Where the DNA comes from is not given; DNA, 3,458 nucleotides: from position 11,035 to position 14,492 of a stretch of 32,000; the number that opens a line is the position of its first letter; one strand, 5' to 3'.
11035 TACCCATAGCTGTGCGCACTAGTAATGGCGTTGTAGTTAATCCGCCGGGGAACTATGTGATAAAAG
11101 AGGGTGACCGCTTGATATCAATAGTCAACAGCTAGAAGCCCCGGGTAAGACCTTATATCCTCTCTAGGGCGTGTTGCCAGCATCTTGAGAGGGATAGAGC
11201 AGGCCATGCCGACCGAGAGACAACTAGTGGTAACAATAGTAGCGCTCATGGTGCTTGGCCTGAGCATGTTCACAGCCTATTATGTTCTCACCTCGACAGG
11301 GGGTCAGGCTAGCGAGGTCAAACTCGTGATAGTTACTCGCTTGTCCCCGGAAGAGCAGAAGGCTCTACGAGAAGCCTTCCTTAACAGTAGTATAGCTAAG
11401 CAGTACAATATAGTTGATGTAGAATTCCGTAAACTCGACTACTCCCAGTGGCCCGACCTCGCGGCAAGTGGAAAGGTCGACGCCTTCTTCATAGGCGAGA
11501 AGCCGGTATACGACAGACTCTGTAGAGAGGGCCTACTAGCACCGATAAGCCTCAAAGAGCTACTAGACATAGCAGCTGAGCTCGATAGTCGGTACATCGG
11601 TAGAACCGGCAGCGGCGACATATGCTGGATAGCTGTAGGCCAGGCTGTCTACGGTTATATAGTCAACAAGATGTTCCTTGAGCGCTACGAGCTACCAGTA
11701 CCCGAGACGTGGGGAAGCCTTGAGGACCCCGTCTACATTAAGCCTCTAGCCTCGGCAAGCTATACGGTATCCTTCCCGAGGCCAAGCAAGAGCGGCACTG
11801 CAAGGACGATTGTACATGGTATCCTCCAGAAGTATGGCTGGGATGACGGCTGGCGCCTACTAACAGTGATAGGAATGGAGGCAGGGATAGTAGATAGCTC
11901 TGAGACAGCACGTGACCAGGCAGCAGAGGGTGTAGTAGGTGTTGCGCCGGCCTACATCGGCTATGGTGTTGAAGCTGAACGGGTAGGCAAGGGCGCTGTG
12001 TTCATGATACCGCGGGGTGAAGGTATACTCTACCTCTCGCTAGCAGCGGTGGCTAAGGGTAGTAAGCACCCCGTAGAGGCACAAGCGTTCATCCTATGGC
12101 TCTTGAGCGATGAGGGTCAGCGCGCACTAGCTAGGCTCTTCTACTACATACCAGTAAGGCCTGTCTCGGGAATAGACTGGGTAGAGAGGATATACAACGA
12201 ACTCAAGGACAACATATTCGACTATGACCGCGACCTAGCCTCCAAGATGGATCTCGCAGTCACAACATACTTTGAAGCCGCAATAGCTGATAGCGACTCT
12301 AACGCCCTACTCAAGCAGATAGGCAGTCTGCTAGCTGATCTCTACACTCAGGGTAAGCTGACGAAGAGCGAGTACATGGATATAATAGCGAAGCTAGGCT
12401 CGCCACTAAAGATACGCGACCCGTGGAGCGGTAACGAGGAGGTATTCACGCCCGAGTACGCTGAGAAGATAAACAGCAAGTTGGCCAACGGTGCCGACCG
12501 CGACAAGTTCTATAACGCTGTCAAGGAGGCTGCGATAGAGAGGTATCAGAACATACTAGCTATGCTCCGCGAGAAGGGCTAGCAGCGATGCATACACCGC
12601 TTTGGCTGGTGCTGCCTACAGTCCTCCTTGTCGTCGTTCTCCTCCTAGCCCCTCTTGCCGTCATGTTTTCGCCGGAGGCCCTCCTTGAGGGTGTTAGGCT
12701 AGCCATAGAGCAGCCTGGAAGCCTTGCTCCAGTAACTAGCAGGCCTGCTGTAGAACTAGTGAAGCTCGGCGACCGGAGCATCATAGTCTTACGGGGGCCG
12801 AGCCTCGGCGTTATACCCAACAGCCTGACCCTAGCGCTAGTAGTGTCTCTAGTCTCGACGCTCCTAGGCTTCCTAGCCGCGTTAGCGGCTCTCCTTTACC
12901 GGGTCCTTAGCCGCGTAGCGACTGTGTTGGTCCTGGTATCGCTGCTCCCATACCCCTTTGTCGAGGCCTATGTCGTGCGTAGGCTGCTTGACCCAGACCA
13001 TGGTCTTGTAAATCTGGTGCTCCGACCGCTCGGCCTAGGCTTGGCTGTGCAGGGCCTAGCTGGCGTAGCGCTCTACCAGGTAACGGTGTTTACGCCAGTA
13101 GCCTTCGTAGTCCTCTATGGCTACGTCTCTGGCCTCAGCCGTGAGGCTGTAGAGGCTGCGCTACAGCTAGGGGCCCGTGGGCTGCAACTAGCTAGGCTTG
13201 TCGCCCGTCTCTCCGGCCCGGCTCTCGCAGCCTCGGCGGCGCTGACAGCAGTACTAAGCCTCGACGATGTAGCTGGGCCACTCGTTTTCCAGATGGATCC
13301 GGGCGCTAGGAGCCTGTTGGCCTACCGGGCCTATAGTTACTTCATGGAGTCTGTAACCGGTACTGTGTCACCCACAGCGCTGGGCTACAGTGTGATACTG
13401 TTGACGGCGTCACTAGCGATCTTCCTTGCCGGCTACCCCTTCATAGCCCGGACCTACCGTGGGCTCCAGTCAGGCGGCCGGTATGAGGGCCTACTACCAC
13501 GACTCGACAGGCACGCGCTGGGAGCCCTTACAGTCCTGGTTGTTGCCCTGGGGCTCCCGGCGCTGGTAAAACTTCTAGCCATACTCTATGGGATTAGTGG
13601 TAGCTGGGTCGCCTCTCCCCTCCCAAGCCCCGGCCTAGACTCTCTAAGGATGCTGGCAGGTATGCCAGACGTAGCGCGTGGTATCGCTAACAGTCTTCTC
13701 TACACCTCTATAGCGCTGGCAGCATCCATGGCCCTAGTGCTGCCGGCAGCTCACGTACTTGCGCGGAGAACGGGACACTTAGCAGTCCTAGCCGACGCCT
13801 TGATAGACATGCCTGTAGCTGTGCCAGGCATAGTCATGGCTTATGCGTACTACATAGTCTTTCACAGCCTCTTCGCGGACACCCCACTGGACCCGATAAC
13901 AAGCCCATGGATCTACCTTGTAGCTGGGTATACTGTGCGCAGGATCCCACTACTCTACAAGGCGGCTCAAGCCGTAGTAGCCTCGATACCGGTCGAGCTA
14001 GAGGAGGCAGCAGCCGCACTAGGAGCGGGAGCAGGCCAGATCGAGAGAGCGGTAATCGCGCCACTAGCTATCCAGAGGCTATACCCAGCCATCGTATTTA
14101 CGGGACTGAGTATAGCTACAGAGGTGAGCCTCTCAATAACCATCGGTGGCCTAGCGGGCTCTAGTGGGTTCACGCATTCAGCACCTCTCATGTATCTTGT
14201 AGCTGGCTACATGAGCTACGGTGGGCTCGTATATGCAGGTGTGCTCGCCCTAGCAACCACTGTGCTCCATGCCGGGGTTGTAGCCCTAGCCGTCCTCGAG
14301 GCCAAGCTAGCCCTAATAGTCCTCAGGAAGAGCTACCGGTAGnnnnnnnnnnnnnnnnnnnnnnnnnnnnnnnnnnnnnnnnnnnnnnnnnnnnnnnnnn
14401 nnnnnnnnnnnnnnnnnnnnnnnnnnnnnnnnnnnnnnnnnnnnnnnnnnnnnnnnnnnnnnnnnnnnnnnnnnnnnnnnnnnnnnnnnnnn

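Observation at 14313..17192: Head-to-head pair of diverged PAPS-reductase/DndC-like PP-loop paralogs with large unassigned domains and no pathway partners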

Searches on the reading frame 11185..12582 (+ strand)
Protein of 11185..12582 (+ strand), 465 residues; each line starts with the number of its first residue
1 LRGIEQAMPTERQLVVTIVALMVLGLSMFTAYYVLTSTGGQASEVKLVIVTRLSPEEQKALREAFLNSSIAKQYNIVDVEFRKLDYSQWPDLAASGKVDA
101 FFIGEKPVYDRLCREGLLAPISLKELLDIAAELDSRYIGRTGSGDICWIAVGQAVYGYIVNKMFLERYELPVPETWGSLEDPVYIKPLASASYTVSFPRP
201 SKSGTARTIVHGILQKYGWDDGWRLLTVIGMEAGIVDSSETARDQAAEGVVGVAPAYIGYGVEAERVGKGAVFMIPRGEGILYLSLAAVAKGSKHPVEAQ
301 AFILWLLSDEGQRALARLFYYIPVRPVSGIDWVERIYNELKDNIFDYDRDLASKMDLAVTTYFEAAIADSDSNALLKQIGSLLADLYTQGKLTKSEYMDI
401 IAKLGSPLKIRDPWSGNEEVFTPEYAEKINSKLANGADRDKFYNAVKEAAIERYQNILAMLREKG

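Call 43: search_protein_families(library=pfam, proteins=[window:11185-12582:+], max_evalue=0.001)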
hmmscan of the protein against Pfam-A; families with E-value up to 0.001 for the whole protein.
window:11185-12582:+ (465 aa): 4 families
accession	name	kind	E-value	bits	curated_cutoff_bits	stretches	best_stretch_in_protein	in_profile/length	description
PF13343.11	SBP_bac_6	-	1.8e-14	54.3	24.6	1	88-324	2-219/245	Bacterial extracellular solute-binding protein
PF13416.11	SBP_bac_8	-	1.2e-12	48.7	27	1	79-328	14-265/279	Bacterial extracellular solute-binding protein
PF01547.30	SBP_bac_1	-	3e-10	41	26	1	61-312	10-306/307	Bacterial extracellular solute-binding protein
PF13531.11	SBP_bac_11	-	6e-08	33.2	25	1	187-317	98-223/227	Bacterial extracellular solute-binding protein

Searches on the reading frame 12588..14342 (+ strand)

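Call 43: search_protein_families(library=pfam, proteins=[window:12588-14342:+], max_evalue=0.001)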
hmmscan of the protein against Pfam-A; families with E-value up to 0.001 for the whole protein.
window:12588-14342:+ (584 aa): 1 family
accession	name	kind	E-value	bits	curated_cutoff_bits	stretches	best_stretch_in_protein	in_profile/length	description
PF00528.27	BPD_transp_1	-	3.5e-09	37.1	26.4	2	388-561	5-172/184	Binding-protein-dependent transport system inner membrane component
